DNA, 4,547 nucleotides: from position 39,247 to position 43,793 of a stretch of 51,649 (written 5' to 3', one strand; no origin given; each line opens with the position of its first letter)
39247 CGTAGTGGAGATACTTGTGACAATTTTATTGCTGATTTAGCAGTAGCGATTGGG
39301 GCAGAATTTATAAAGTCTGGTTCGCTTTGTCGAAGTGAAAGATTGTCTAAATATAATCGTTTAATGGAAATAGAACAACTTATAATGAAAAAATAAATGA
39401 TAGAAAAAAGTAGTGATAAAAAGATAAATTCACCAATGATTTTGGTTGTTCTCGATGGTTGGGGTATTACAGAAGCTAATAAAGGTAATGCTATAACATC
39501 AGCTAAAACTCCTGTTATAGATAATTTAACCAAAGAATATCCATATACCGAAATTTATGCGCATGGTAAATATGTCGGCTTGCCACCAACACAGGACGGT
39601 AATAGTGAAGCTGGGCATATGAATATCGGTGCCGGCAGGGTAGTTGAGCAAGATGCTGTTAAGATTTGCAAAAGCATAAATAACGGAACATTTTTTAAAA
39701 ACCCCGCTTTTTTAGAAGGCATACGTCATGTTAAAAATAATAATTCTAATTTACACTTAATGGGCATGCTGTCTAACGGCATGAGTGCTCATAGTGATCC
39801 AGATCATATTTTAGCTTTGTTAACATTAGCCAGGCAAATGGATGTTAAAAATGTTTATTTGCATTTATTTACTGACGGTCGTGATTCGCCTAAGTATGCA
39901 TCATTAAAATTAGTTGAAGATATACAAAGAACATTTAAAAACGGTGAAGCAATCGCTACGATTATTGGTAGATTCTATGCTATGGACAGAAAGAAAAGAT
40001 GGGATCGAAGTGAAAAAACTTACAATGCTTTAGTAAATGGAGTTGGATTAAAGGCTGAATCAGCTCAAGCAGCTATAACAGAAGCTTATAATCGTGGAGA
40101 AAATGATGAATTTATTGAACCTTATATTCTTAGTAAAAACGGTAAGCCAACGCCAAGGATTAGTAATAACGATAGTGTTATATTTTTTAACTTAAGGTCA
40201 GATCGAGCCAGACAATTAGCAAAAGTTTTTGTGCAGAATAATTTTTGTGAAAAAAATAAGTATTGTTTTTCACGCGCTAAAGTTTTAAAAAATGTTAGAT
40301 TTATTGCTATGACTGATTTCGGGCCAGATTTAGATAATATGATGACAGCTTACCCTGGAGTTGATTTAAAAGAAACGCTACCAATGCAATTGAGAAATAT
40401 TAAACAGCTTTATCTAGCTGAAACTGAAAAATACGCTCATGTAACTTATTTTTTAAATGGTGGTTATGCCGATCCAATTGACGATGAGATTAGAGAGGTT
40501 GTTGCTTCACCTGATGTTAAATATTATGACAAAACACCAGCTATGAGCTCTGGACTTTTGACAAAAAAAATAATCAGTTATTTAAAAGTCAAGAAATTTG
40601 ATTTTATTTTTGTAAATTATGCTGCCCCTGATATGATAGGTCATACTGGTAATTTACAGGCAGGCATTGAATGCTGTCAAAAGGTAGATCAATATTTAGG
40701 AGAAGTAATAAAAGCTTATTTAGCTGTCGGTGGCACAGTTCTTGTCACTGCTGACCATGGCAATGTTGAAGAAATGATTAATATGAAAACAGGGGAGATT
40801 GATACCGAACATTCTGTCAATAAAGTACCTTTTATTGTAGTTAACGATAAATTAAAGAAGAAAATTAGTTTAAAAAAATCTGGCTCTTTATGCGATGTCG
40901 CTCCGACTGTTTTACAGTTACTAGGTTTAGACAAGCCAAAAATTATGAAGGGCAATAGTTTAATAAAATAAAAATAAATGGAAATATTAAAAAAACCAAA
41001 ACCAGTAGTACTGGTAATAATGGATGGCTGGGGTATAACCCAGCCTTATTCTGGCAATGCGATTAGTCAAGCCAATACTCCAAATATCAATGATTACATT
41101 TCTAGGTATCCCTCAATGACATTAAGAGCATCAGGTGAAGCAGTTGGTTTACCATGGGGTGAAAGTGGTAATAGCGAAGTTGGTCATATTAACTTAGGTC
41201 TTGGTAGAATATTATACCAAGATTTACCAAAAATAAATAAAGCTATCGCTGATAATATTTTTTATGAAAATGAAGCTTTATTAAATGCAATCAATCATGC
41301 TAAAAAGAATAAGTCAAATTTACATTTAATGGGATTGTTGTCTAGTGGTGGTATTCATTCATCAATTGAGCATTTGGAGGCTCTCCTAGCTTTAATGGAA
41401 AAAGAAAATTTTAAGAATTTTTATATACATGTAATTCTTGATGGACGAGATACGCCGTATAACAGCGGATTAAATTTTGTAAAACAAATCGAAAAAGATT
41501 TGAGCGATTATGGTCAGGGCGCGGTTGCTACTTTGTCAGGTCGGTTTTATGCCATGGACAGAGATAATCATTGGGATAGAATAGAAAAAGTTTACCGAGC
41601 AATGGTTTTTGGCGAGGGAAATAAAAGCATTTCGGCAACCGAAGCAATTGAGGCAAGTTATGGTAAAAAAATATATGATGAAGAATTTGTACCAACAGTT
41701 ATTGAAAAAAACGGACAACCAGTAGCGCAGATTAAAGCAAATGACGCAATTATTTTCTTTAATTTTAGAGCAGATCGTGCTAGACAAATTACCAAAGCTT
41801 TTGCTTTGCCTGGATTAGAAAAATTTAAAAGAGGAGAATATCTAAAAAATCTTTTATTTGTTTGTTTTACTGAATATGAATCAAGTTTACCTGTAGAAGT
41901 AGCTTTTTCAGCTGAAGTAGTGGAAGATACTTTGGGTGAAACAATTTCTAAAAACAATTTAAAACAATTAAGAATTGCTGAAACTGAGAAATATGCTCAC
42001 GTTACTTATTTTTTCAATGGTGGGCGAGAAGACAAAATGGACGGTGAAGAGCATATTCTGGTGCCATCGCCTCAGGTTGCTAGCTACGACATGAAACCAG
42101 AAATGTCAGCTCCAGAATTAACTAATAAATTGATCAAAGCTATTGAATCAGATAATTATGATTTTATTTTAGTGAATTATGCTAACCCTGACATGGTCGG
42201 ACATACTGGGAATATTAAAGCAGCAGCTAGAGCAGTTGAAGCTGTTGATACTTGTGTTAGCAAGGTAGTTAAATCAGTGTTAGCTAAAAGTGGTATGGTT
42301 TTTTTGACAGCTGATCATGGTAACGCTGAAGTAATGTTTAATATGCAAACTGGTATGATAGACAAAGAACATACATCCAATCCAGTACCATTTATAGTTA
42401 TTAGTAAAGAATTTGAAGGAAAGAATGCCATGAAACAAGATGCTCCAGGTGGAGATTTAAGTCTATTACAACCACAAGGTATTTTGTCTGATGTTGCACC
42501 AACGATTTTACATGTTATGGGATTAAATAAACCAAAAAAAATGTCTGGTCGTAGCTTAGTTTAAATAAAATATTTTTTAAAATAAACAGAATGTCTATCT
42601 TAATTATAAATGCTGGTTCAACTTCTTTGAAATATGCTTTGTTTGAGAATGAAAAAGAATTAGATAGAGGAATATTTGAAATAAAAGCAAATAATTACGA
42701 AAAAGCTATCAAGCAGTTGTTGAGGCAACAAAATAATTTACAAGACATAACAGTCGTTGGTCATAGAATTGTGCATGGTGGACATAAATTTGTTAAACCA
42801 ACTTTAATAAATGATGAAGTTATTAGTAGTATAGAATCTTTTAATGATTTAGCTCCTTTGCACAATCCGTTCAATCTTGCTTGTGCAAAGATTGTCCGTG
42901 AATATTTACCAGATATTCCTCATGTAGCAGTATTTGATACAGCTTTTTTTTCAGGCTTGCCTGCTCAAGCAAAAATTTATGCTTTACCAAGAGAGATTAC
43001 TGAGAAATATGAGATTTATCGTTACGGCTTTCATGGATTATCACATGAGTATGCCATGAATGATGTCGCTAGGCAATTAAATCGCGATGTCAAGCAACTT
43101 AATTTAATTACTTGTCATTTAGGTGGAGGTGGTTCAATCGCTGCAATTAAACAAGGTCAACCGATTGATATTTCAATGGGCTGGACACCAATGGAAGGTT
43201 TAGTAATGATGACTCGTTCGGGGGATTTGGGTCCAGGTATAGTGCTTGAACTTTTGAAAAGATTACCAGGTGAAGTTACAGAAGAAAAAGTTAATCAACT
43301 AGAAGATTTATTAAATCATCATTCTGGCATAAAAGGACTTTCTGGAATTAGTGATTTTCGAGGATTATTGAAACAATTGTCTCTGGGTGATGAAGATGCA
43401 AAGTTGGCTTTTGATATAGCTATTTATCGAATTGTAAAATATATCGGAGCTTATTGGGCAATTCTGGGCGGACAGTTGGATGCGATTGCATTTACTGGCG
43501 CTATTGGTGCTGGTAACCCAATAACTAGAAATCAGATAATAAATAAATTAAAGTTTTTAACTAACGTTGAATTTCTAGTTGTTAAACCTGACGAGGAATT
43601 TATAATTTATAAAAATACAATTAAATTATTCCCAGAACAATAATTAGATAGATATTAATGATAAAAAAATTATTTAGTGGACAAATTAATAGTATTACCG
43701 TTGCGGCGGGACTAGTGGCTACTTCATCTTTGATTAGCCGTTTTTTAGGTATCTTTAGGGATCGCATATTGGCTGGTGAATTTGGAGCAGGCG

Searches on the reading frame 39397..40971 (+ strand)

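Call 12: search_protein_families(library=pfam, proteins=[window:39397-40971:+], max_evalue=0.0001)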
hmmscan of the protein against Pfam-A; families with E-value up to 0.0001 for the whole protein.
window:39397-40971:+ (524 aa): 2 families
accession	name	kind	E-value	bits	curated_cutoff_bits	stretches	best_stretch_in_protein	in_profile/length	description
PF01676.23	Metalloenzyme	-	4.5e-70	236.5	24.3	1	13-513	2-252/252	Metalloenzyme superfamily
PF06415.18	iPGM_N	-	8.6e-68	228.5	27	1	90-308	1-215/217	BPG-independent PGAM N-terminus (iPGM_N)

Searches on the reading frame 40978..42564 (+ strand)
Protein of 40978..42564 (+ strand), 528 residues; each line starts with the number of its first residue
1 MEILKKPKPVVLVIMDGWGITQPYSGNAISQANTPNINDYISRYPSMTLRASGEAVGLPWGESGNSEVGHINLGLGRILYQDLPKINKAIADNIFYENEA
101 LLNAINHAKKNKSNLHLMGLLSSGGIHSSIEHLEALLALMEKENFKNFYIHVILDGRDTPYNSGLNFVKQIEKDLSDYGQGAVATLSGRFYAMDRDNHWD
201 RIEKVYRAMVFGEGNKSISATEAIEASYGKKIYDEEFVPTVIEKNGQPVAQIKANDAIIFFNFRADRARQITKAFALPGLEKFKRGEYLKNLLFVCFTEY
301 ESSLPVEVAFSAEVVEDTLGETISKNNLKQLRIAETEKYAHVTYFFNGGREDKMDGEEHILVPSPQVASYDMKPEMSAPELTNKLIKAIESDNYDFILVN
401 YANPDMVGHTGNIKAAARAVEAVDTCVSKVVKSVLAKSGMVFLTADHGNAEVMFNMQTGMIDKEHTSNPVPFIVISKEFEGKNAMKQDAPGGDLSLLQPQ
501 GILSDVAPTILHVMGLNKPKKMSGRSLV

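Call 12: search_protein_families(library=pfam, proteins=[window:40978-42564:+], max_evalue=0.0001)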
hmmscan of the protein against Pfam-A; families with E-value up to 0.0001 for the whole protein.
window:40978-42564:+ (528 aa): 3 families
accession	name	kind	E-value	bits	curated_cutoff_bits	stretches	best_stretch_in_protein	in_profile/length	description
PF01676.23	Metalloenzyme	-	7e-80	268.6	24.3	1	8-518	1-252/252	Metalloenzyme superfamily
PF06415.18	iPGM_N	-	7.3e-80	268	27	1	86-301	1-216/217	BPG-independent PGAM N-terminus (iPGM_N)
PF01663.27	Phosphodiest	-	1.2e-05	25.6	23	1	386-453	149-225/342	Type I phosphodiesterase / nucleotide pyrophosphatase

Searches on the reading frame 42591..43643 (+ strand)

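Call 12: search_protein_families(library=pfam, proteins=[window:42591-43643:+], max_evalue=0.0001)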
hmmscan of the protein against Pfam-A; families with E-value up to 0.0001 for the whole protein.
window:42591-43643:+ (350 aa): 1 family
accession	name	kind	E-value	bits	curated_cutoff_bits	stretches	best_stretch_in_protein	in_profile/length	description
PF00871.23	Acetate_kinase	-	3.4e-100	335.9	22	1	40-323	64-350/392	Acetokinase family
